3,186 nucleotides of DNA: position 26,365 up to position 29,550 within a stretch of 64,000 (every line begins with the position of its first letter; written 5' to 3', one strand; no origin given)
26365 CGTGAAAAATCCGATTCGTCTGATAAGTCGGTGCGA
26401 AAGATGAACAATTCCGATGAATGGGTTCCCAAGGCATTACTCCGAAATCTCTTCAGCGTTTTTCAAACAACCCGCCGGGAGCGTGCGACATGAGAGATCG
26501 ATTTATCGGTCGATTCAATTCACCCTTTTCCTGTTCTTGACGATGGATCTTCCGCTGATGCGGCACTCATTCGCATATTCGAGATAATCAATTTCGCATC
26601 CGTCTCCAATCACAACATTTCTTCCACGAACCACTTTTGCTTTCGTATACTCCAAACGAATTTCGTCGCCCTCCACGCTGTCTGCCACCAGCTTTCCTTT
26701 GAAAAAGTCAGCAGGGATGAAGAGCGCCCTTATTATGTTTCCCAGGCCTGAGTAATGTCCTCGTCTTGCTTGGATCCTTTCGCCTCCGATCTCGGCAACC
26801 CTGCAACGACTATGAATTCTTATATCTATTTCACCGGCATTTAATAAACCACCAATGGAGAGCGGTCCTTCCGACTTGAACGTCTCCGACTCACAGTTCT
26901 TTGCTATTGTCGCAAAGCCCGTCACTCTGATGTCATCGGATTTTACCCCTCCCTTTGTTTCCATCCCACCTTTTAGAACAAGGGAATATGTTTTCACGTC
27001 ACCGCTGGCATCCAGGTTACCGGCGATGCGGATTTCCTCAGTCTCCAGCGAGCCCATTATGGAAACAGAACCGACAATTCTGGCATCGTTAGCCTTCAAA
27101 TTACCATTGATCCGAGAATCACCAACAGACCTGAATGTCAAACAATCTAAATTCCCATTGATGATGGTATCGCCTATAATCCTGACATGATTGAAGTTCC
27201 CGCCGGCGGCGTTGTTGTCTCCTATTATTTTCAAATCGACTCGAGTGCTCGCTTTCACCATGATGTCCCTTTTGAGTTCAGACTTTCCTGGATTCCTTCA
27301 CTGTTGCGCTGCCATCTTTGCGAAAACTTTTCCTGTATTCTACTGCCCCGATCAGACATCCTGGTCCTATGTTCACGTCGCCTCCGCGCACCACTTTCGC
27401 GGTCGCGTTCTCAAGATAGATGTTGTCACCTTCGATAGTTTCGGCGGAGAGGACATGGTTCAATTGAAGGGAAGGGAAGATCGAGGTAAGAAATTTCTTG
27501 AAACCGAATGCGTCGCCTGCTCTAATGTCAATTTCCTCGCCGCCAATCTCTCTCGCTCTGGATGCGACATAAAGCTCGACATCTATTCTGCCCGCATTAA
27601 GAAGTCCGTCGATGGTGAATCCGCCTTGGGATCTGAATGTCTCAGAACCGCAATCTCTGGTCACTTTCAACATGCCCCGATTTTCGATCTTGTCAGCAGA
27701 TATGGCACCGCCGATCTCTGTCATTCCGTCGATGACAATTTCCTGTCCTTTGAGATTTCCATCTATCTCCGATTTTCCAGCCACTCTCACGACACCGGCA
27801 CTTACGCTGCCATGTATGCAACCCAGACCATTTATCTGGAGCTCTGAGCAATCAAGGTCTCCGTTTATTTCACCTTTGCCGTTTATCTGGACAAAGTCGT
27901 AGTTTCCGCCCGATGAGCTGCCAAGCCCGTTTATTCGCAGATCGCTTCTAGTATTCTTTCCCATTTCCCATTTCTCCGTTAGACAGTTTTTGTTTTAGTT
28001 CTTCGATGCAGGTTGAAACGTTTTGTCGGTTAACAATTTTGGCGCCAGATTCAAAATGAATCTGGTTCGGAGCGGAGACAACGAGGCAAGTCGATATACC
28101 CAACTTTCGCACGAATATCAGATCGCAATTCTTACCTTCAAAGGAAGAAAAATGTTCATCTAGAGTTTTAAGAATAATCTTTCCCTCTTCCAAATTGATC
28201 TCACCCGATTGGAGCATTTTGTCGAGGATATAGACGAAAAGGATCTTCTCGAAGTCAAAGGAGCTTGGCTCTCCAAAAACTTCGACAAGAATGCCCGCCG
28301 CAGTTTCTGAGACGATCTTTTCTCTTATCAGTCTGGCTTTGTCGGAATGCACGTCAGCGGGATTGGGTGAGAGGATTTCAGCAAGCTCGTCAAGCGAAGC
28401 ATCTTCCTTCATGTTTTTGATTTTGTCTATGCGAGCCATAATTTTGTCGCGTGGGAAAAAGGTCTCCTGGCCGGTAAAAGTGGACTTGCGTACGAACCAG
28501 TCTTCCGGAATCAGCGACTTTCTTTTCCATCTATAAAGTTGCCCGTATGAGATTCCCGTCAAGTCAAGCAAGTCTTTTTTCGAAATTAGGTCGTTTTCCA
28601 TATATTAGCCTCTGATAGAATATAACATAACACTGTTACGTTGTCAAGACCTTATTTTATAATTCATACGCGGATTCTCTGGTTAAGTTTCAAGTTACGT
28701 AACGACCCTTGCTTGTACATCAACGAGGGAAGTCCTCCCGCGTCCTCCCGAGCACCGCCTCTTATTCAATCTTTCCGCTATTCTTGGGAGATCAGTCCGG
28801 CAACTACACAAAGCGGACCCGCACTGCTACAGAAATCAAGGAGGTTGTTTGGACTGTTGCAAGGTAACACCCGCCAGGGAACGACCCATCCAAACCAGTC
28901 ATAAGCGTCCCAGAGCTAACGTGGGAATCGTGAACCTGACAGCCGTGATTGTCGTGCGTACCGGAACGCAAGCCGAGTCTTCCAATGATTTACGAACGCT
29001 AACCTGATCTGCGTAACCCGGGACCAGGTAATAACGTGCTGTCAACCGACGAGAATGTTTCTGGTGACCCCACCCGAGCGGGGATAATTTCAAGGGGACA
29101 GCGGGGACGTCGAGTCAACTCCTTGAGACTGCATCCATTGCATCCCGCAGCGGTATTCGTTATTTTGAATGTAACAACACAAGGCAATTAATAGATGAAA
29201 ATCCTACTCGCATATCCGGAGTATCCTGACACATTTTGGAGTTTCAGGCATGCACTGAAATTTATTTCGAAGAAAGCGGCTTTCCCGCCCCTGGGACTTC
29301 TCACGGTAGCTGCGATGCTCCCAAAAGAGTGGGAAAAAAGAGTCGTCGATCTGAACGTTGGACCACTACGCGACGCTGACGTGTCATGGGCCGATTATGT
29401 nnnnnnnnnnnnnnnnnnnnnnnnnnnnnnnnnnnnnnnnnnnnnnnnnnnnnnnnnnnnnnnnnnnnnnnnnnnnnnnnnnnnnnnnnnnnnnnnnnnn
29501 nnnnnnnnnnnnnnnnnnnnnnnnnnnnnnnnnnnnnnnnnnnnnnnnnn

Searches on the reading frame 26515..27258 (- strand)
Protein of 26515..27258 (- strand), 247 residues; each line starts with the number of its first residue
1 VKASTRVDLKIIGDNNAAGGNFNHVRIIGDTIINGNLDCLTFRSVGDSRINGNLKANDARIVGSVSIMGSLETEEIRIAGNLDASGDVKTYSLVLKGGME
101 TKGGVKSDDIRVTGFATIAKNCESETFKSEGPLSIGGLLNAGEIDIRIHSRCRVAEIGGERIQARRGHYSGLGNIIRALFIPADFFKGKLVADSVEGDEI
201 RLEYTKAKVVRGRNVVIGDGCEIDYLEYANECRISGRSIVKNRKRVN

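Call 34: search_protein_families(library=pfam, max_evalue=0.001, proteins=[window:26515-27258:-])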
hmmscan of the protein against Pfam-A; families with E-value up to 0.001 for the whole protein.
window:26515-27258:- (247 aa): 1 family
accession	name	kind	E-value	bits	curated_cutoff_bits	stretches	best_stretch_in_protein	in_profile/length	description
PF04519.19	Bactofilin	-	0.00021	21.9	27.9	1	23-105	17-97/98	Polymer-forming cytoskeletal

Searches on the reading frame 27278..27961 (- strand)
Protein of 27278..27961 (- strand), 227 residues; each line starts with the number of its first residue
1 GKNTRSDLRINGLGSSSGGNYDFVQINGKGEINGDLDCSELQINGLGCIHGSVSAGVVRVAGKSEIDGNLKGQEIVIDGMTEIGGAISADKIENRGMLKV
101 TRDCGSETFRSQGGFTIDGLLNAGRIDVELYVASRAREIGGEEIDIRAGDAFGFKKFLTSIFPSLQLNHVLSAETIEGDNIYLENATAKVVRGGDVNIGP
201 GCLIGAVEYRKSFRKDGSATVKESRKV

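Call 34: search_protein_families(library=pfam, max_evalue=0.001, proteins=[window:27278-27961:-])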
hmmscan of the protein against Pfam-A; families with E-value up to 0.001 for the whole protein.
window:27278-27961:- (227 aa): 1 family
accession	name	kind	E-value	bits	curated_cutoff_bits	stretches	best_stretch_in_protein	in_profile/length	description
PF04519.19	Bactofilin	-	2.5e-06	28.1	27.9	1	6-80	17-90/98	Polymer-forming cytoskeletal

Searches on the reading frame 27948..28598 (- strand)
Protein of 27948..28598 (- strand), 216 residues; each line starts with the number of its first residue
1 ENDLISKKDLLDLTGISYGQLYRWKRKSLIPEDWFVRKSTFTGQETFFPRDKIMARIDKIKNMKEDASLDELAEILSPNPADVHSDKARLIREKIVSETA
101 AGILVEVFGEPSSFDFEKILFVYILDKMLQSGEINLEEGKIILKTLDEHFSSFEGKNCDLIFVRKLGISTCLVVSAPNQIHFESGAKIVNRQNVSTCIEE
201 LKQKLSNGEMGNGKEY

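Call 34: search_protein_families(library=pfam, max_evalue=0.001, proteins=[window:27948-28598:-])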
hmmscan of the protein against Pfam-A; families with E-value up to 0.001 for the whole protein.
window:27948-28598:- (216 aa): 2 families
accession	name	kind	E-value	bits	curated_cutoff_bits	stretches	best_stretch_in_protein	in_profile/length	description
PF13171.11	DUF4004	-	2.4e-85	286.4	27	1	3-199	1-197/197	Protein of unknown function (DUF4004)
PF22746.1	SHOCT-like_DUF2089-C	-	0.00011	22.1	27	1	127-148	8-29/32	SHOCT-like domain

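Call 51: search_protein_families(library=ncbifam, max_evalue=0.01, proteins=[window:27948-28598:-])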
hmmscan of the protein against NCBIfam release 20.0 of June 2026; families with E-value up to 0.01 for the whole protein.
window:27948-28598:- (216 aa): 0 families

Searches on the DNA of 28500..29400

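Call 4: search_rna_families(source=window, start=28500, end=29400, threshold=evalue, max_evalue=10, show_alignments=3)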
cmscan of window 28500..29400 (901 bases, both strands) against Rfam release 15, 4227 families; matches with E-value up to 10: 2.
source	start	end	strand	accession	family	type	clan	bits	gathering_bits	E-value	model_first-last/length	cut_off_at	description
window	29382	29397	-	RF01124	sR36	Gene; snRNA; snoRNA; CD-box;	-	16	55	0.23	40-55/55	no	Small nucleolar RNA sR36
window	29159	29180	-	RF01335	CRISPR-DR22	Gene; CRISPR;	-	13.5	50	9.5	1-23/36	no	CRISPR RNA direct repeat element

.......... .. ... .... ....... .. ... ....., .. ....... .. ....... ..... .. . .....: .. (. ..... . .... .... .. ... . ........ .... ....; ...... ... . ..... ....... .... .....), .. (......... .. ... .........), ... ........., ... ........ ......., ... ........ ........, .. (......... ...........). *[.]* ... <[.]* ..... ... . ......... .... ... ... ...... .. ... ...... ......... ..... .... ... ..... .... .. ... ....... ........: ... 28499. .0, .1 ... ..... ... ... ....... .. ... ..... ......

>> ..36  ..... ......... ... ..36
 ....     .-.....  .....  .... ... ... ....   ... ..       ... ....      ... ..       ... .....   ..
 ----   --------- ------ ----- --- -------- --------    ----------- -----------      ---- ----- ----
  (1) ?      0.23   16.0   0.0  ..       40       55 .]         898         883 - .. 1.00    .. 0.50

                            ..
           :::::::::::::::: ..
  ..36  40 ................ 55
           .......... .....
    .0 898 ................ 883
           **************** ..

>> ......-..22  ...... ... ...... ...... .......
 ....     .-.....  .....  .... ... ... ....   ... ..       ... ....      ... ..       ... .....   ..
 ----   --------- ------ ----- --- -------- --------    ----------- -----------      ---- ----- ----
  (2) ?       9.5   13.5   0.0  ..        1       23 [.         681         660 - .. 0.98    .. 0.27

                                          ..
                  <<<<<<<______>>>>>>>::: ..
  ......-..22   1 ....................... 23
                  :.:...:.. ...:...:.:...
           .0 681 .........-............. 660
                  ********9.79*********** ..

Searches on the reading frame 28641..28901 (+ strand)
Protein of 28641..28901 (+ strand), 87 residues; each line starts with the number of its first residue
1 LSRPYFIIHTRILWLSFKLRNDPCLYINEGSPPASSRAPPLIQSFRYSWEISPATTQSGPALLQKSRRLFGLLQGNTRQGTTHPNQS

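Call 33: search_protein_families(library=pfam, max_evalue=10, proteins=[window:28641-28901:+])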
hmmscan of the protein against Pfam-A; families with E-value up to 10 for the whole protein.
window:28641-28901:+ (87 aa): 1 family
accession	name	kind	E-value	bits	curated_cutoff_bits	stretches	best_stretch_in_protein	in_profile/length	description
PF08828.15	DSX_dimer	-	0.25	11.4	23.9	1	40-53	12-25/49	Doublesex dimerisation domain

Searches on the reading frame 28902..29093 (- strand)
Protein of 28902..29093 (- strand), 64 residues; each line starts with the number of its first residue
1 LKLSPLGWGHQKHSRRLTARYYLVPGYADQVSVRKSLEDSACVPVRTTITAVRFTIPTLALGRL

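Call 33: search_protein_families(library=pfam, max_evalue=10, proteins=[window:28902-29093:-])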
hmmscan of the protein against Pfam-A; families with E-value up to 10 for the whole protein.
window:28902-29093:- (64 aa): 0 families
